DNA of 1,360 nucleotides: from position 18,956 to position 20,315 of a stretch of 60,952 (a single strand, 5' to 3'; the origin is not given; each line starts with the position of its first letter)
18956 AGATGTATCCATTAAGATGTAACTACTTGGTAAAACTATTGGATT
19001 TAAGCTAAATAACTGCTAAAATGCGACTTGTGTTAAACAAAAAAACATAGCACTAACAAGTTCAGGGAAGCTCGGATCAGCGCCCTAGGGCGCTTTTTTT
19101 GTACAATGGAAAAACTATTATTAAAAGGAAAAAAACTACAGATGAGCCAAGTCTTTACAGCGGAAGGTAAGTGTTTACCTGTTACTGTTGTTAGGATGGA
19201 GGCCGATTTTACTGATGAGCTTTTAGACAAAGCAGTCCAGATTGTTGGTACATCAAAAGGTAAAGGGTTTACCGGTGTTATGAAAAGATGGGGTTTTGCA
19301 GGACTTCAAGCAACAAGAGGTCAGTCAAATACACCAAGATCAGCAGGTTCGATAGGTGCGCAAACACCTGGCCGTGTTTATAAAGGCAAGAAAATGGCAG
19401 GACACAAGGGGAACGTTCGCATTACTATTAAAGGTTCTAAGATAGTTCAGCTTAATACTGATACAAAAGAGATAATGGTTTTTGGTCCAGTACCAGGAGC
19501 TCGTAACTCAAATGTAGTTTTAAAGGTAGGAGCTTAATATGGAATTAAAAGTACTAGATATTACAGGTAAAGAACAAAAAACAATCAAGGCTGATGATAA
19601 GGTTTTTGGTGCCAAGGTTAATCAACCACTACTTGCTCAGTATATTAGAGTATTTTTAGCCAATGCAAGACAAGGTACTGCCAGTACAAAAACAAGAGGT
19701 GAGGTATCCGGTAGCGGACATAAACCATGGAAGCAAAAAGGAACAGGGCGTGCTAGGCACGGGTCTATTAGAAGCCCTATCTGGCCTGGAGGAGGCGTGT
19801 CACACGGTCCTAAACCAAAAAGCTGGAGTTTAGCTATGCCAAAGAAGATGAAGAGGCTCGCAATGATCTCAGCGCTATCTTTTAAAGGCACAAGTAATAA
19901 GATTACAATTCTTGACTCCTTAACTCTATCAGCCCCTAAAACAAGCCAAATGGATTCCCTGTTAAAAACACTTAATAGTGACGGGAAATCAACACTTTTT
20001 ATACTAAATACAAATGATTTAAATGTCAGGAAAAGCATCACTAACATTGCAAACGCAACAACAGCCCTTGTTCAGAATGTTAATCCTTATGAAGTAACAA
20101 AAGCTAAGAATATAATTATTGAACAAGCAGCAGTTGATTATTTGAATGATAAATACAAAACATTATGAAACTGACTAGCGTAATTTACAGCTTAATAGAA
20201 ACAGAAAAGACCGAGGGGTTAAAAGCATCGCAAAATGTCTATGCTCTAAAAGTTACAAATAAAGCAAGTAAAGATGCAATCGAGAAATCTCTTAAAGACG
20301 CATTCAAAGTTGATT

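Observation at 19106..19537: Minimal uL3 lacking about 65 internal residues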

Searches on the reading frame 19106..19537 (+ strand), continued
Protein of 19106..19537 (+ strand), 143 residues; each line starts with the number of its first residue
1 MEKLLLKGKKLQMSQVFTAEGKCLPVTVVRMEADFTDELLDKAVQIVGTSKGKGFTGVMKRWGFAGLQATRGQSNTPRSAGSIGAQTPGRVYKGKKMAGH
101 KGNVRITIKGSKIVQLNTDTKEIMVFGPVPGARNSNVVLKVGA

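Call 40: find_homologous_proteins(query=A2, max_evalue=0.001)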
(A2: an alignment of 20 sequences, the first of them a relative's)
Query A2 (20 sequences) (141 aa, profile of the alignment): 8000 proteins with E <= 0.001 among 8000 candidates; the best 120 are listed.
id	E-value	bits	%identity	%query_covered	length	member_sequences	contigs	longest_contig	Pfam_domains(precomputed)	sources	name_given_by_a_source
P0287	4.7e-55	203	47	96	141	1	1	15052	PF00297.29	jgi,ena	-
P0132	4.9e-55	203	46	94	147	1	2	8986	PF00297.29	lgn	-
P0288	6.5e-55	203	47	93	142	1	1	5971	PF00297.29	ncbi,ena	-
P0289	1.0e-54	202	47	93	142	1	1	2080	PF00297.29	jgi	-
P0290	2.2e-54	201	46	96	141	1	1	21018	PF00297.29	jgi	-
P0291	2.6e-54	201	50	94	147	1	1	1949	PF00297.29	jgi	jgi:large subunit ribosomal protein L3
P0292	2.8e-54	201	45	96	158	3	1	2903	PF00297.29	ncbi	-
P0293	5.1e-54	200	49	97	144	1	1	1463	PF00297.29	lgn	-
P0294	6.8e-54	200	46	90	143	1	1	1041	PF00297.29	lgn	-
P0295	9.3e-54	199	45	96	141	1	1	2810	PF00297.29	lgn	-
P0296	1.1e-53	199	45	96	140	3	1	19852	PF00297.29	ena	-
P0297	1.2e-53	199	54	88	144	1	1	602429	PF00297.29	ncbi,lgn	-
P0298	1.4e-53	199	44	96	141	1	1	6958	PF00297.29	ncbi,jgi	-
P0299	1.5e-53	199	50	92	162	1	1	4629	PF00297.29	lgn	-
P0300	1.6e-53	198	44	98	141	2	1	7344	PF00297.29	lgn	-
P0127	2.1e-53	198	48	99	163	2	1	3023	PF00297.29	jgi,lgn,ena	-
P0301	2.5e-53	198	50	93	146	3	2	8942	PF00297.29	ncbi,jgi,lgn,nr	ncbi:50S ribosomal protein L3 [Patescibacteria group bacterium]|nr:50S ribosomal protein L3 [Patesci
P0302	2.5e-53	198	42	96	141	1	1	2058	PF00297.29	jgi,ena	-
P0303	2.6e-53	198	44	97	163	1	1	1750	PF00297.29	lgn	-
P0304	3.1e-53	198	51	96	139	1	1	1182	PF00297.29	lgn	-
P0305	3.3e-53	197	46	96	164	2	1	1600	PF00297.29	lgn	-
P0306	3.4e-53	197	46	96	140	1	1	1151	PF00297.29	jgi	-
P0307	3.6e-53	197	45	99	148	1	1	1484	PF00297.29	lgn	-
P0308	4.2e-53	197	45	97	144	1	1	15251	PF00297.29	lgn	-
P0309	4.2e-53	197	45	93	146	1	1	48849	PF00297.29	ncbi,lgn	ncbi:MAG: 50S ribosomal protein L3 [bacterium]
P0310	4.3e-53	197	44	96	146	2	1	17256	PF00297.29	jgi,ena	-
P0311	4.9e-53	197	45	96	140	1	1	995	PF00297.29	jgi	-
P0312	5.3e-53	197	46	95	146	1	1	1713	PF00297.29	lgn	-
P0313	5.4e-53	197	49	93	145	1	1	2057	PF00297.29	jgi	jgi:large subunit ribosomal protein L3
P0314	5.5e-53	197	48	90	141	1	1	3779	PF00297.29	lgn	-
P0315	5.8e-53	197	46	96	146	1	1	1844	PF00297.29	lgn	-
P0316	6.5e-53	197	45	96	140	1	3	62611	PF00297.29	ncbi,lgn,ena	-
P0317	8.7e-53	196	44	96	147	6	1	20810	PF00297.29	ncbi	ncbi:MAG: 50S ribosomal protein L3 [Patescibacteria group bacterium]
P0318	9.9e-53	196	45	99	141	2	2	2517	PF00297.29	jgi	jgi:large subunit ribosomal protein L3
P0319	9.9e-53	196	45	96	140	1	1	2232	PF00297.29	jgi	-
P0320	1.2e-52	196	44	96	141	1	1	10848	PF00297.29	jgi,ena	-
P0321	1.2e-52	196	51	96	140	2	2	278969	PF00297.29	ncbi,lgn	-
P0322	1.3e-52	196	51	95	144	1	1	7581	PF00297.29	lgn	-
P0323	1.3e-52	196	43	99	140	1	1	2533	PF00297.29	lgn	-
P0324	1.6e-52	195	56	72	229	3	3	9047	PF00297.29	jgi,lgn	jgi:large subunit ribosomal protein L3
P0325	1.7e-52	195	55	84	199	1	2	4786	PF00297.29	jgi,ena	-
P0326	1.7e-52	195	44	96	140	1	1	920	PF00297.29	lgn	-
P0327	3.3e-52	194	53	84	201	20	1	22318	PF00297.29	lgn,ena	-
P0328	3.6e-52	194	-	-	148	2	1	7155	PF00297.29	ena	-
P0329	3.8e-52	194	52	94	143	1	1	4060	PF00297.29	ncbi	-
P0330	4.7e-52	194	47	88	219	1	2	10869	PF00297.29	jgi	jgi:large subunit ribosomal protein L3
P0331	4.9e-52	194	43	95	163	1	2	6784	PF00297.29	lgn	-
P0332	5.9e-52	193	55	84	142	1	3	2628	PF00297.29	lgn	-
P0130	6.2e-52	193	41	100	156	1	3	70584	PF00297.29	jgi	jgi:50S ribosomal protein uL3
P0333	7.4e-52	193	56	79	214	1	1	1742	PF00297.29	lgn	-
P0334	8.3e-52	193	54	75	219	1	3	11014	PF00297.29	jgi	jgi:large subunit ribosomal protein L3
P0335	8.8e-52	193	45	99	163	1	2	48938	PF00297.29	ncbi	-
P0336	8.9e-52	193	53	75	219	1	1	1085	PF00297.29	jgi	jgi:large subunit ribosomal protein L3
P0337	9.0e-52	193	-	-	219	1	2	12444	PF00297.29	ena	-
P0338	9.5e-52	193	55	84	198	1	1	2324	PF00297.29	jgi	-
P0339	9.8e-52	193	44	93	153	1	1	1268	PF00297.29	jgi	-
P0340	1.1e-51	192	48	88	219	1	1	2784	PF00297.29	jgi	jgi:large subunit ribosomal protein L3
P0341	1.1e-51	192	45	96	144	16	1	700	PF00297.29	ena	-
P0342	1.2e-51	192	45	93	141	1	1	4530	PF00297.29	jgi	jgi:large subunit ribosomal protein L3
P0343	1.3e-51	192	45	96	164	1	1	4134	PF00297.29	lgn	-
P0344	1.3e-51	192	-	-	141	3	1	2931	PF00297.29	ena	-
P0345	1.3e-51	192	48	94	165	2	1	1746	PF00297.29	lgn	-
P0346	1.4e-51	192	44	96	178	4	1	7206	PF00297.29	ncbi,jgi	jgi:large subunit ribosomal protein L3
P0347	1.4e-51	192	50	84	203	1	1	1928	PF00297.29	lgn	-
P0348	1.5e-51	192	49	99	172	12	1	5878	PF00297.29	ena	-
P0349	1.5e-51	192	51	84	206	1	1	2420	PF00297.29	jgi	jgi:ribosomal protein L3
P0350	1.5e-51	192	-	-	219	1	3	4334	PF00297.29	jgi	jgi:large subunit ribosomal protein L3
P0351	1.6e-51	192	48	97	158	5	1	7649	PF00297.29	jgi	jgi:large subunit ribosomal protein L3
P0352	1.9e-51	192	-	-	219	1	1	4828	PF00297.29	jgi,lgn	-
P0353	1.9e-51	192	50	84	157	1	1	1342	PF00297.29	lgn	-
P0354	2.0e-51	192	-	-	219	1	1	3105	PF00297.29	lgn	-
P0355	2.2e-51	192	46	96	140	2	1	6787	PF00297.29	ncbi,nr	ncbi:50S ribosomal protein L3 [Candidatus Parcubacteria bacterium]|nr:50S ribosomal protein L3 [Cand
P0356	2.3e-51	192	48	87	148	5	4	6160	PF00297.29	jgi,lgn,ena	-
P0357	2.4e-51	191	47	98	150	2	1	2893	PF00297.29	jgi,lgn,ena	-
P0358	2.5e-51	191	51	84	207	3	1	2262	PF00297.29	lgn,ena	-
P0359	2.6e-51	191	53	84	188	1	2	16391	PF00297.29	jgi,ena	jgi:hypothetical protein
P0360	2.9e-51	191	53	75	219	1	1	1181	PF00297.29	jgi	jgi:large subunit ribosomal protein L3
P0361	3.0e-51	191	52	84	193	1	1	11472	PF00297.29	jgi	jgi:ribosomal protein L3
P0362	3.0e-51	191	44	99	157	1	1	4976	PF00297.29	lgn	-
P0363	3.2e-51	191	46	95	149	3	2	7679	PF00297.29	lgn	-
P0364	3.4e-51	191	50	97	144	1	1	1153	PF00297.29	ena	-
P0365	4.1e-51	191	48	88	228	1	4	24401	PF00297.29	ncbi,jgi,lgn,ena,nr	ncbi:MAG: 50S ribosomal protein L3 [Chloroflexota bacterium]|nr:50S ribosomal protein L3 [Chloroflex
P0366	4.3e-51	191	55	79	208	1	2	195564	PF00297.29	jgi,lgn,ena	-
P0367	4.5e-51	191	53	74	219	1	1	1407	PF00297.29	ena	-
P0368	4.5e-51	191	47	96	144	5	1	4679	PF00297.29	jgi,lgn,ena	-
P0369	4.8e-51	190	-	-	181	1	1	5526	PF00297.29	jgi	jgi:ribosomal protein L3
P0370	4.9e-51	190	-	-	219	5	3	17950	PF00297.29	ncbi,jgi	ncbi:MAG: 50S ribosomal protein L3 [Anaerolineae bacterium]|jgi:large subunit ribosomal protein L3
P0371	5.6e-51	190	51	84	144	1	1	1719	PF00297.29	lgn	-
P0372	5.9e-51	190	47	90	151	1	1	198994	PF00297.29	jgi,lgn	jgi:large subunit ribosomal protein L3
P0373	6.1e-51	190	47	89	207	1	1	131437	PF00297.29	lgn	-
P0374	6.3e-51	190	47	99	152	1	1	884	PF00297.29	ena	-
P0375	6.5e-51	190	53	90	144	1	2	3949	PF00297.29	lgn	-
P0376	6.9e-51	190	60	69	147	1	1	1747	PF00297.29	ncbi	ncbi:MAG: 50S ribosomal protein L3 [Microgenomates group bacterium]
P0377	6.9e-51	190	59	74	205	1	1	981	PF00297.29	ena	-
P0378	7.9e-51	190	55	74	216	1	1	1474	PF00297.29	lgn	-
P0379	8.0e-51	190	50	77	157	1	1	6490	PF00297.29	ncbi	ncbi:50S ribosomal protein L3 [Patescibacteria group bacterium]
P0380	8.1e-51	190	53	74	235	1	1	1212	PF00297.29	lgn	-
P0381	8.5e-51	190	57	74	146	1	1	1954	PF00297.29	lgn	-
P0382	8.7e-51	190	57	74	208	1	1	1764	PF00297.29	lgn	-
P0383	8.8e-51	190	51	74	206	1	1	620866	PF00297.29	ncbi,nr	ncbi:MAG TPA: 50S ribosomal protein L3 [Candidatus Dojkabacteria bacterium]|nr:50S ribosomal protein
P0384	8.9e-51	190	47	91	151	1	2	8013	PF00297.29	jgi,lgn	jgi:large subunit ribosomal protein L3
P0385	9.0e-51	190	55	74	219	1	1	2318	PF00297.29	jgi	jgi:large subunit ribosomal protein L3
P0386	9.3e-51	190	59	77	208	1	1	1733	PF00297.29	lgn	-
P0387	1.1e-50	189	52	73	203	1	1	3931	PF00297.29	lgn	-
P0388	1.1e-50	189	54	77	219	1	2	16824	PF00297.29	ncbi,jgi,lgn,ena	-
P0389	1.1e-50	189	46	90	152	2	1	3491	PF00297.29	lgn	-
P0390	1.1e-50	189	51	74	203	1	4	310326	PF00297.29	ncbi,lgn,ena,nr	ncbi:MAG TPA: 50S ribosomal protein L3 [Candidatus Dojkabacteria bacterium]|nr:50S ribosomal protein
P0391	1.1e-50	189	57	75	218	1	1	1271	PF00297.29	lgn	-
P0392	1.2e-50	189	60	74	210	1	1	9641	PF00297.29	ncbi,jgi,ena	-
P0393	1.2e-50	189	55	83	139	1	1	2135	PF00297.29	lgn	-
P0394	1.2e-50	189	54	74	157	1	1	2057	PF00297.29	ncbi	-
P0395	1.2e-50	189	59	73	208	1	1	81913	PF00297.29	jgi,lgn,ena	-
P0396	1.3e-50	189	53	74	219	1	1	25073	PF00297.29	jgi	jgi:large subunit ribosomal protein L3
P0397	1.3e-50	189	52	85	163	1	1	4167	PF00297.29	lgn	-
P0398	1.3e-50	189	59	74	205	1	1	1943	PF00297.29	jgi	-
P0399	1.3e-50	189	56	74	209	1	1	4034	PF00297.29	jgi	jgi:large subunit ribosomal protein L3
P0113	1.3e-50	189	-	-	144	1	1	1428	PF00297.29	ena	-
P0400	1.4e-50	189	53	74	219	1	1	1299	PF00297.29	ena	-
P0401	1.4e-50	189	56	75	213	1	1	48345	PF00297.29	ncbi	-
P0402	1.5e-50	189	-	-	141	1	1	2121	PF00297.29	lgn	-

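Call 43: find_encoding_contigs(protein=P0030, flank=10000, max_places=2)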
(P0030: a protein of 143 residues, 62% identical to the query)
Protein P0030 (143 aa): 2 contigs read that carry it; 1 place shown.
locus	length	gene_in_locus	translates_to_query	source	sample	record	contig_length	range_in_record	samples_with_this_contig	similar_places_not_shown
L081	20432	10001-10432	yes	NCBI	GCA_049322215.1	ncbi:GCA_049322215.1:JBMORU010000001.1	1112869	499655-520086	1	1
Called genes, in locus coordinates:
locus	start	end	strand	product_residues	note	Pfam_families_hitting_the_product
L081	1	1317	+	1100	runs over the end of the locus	PF04563:RNA_pol_Rpb2_1, PF04561:RNA_pol_Rpb2_2, PF04565:RNA_pol_Rpb2_3, PF10385:RNA_pol_Rpb2_45, PF00562:RNA_pol_Rpb2_6, PF04560:RNA_pol_Rpb2_7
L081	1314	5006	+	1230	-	PF04997:RNA_pol_Rpb1_1, PF00623:RNA_pol_Rpb1_2, PF04983:RNA_pol_Rpb1_3, PF05000:RNA_pol_Rpb1_4 (weak), PF04998:RNA_pol_Rpb1_5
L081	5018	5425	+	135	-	PF00164:Ribosom_S12_S23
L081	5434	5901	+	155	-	PF00177:Ribosomal_S7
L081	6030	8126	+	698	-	PF00009:GTP_EFTU, PF03144:GTP_EFTU_D2, PF22042:EF-G_D2, PF14492:EFG_III, PF16658:RF3_C (weak), PF03764:EFG_IV, PF00679:EFG_C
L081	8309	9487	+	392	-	PF00009:GTP_EFTU, PF03144:GTP_EFTU_D2, PF03143:GTP_EFTU_D3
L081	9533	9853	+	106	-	PF00338:Ribosomal_S10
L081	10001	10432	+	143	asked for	PF00297:Ribosomal_L3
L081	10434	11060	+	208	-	PF00573:Ribosomal_L4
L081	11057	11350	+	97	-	PF00276:Ribosomal_L23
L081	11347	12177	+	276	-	PF00181:Ribosomal_L2_N, PF03947:Ribosomal_L2_C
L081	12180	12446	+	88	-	PF00203:Ribosomal_S19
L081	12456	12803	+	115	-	PF00237:Ribosomal_L22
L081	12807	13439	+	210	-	PF07650:KH_2, PF05316:VAR1 (faint), PF00189:Ribosomal_S3_C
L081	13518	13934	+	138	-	PF00252:Ribosomal_L16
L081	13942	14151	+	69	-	PF00831:Ribosomal_L29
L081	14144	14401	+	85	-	PF00366:Ribosomal_S17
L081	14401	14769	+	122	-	PF00238:Ribosomal_L14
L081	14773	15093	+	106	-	PF00467:KOW (weak), PF17136:ribosomal_L24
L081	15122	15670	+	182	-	PF00281:Ribosomal_L5, PF00673:Ribosomal_L5_C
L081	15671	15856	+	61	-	PF00253:Ribosomal_S14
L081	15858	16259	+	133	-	PF00410:Ribosomal_S8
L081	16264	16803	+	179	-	PF00347:Ribosomal_L6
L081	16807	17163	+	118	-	PF00861:Ribosomal_L18p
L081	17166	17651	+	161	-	PF00333:Ribosomal_S5, PF03719:Ribosomal_S5_C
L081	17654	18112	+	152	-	PF00828:Ribosomal_L27A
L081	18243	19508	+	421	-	PF00344:SecY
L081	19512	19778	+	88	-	PF02575:YbaB_DNA_bd (weak)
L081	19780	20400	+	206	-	PF00406:ADK, PF13207:AAA_17, PF13238:AAA_18, PF05191:ADK_lid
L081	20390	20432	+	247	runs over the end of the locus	PF00557:Peptidase_M24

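Call 50: find_encoding_contigs(protein=P0002, flank=1500, max_places=1)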
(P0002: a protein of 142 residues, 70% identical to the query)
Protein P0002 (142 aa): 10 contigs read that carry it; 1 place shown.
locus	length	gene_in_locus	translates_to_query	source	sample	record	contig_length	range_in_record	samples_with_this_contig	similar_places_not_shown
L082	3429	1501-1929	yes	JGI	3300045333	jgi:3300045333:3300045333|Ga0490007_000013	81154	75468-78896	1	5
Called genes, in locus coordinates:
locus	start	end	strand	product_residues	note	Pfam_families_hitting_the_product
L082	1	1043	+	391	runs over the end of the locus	PF00009:GTP_EFTU, PF01926:MMR_HSR1 (faint), PF03144:GTP_EFTU_D2, PF03143:GTP_EFTU_D3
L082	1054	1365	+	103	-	PF00338:Ribosomal_S10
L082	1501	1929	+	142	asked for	PF00297:Ribosomal_L3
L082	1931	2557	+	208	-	PF00573:Ribosomal_L4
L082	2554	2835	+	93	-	PF00276:Ribosomal_L23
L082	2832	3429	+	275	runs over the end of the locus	PF00181:Ribosomal_L2_N, PF03947:Ribosomal_L2_C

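Call 51: find_encoding_contigs(protein=P0012, flank=1500, max_places=1)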
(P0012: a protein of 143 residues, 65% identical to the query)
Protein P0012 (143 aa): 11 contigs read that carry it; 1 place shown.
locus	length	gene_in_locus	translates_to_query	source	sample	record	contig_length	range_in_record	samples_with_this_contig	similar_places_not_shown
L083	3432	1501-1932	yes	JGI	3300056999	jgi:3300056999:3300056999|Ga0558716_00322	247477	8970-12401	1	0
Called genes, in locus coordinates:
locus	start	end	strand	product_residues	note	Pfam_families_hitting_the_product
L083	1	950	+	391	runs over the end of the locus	PF00009:GTP_EFTU, PF01926:MMR_HSR1 (faint), PF03144:GTP_EFTU_D2, PF03143:GTP_EFTU_D3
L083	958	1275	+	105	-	PF00338:Ribosomal_S10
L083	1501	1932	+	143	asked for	PF00297:Ribosomal_L3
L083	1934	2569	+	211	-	PF00573:Ribosomal_L4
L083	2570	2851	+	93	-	PF00276:Ribosomal_L23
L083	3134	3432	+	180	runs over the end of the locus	PF03947:Ribosomal_L2_C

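Call 52: find_encoding_contigs(protein=P0022, flank=1500, max_places=1)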
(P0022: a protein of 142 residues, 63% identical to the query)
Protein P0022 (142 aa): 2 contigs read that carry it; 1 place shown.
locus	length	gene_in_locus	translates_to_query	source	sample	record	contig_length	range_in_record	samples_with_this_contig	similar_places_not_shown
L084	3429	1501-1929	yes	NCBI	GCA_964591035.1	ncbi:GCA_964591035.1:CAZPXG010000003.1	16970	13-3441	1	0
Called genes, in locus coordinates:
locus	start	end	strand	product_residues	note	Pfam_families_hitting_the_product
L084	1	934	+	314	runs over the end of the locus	?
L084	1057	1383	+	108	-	PF00338:Ribosomal_S10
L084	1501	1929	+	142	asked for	PF00297:Ribosomal_L3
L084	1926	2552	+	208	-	PF00573:Ribosomal_L4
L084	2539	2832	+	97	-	PF00276:Ribosomal_L23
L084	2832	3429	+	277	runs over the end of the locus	PF00181:Ribosomal_L2_N, PF03947:Ribosomal_L2_C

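Call 53: find_encoding_contigs(protein=P0116, flank=1500, max_places=1)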
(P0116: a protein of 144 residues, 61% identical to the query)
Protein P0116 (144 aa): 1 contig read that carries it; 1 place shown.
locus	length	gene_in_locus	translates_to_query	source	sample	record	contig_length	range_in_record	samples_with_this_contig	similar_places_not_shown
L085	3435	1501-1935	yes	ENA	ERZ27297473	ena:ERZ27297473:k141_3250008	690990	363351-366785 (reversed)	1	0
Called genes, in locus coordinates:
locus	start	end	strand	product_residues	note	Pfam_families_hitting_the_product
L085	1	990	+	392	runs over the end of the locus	PF00009:GTP_EFTU, PF03144:GTP_EFTU_D2, PF03143:GTP_EFTU_D3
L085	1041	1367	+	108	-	PF00338:Ribosomal_S10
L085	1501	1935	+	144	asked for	PF00297:Ribosomal_L3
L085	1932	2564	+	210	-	PF00573:Ribosomal_L4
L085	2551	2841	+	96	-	PF00276:Ribosomal_L23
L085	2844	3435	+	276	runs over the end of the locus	PF00181:Ribosomal_L2_N, PF03947:Ribosomal_L2_C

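Call 66: predict_structure(alignment_id=A5)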
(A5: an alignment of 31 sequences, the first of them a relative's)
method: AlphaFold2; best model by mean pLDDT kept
length: 206 residues; sequences in the alignment: 31
mean_pLDDT: 76.9   pTM: 0.69
mean pLDDT of the five models: 76.9, 76.6, 76.3, 75.1, 73.7
residues with pLDDT >= 90: 83; 70-90: 58; 50-70: 26; < 50: 39
segments of 3 or more residues with pLDDT < 50: 117-136, 145-161
pLDDT, mean of each block of 10 residues (from residue 1): 79 92 94 91 88 87 69 86 77 87 93 56 43 47 49 44 71 94 94 91 86
secondary structure, 60 per line:
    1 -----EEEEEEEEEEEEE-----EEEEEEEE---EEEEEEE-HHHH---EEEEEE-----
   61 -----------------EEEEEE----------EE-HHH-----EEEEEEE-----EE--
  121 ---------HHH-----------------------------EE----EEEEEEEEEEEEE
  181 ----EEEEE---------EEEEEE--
elements in order: E6-18 E24-31 E35-41 H43-46 E50-55 E78-83 E105-111 E168-180 E185-189 E199-204

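Call 73: find_encoding_contigs(protein=window:19106-19537:+, flank=500, max_places=4)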
Protein window:19106-19537:+ (143 aa): no gene with exactly this product is on record in the collection.

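Call 74: find_encoding_contigs(protein=P0001, flank=600, max_places=2)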
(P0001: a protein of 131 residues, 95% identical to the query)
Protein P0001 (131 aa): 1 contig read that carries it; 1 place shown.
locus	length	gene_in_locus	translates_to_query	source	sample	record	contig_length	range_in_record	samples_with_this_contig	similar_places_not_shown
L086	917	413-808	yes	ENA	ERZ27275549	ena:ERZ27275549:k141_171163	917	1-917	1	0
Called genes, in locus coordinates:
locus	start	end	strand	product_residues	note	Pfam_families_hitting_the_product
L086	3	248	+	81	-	?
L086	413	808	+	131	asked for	PF00297:Ribosomal_L3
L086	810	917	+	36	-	?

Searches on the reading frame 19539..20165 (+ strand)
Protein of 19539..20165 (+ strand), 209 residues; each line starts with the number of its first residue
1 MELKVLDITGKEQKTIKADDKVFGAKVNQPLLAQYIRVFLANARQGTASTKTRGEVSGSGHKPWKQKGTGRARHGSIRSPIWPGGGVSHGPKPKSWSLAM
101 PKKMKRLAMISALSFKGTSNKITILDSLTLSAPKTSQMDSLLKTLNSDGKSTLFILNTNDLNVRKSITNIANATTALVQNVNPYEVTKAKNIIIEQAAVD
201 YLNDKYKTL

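Call 3: search_protein_families(library=pfam, proteins=[window:19539-20165:+], max_evalue=0.01)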
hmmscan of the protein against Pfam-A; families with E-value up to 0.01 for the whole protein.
window:19539-20165:+ (209 aa): 1 family
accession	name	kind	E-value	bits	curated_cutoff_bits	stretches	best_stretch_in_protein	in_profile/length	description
PF00573.27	Ribosomal_L4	-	2.7e-66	223.3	25.8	1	17-204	2-189/190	Ribosomal protein L4/L1 family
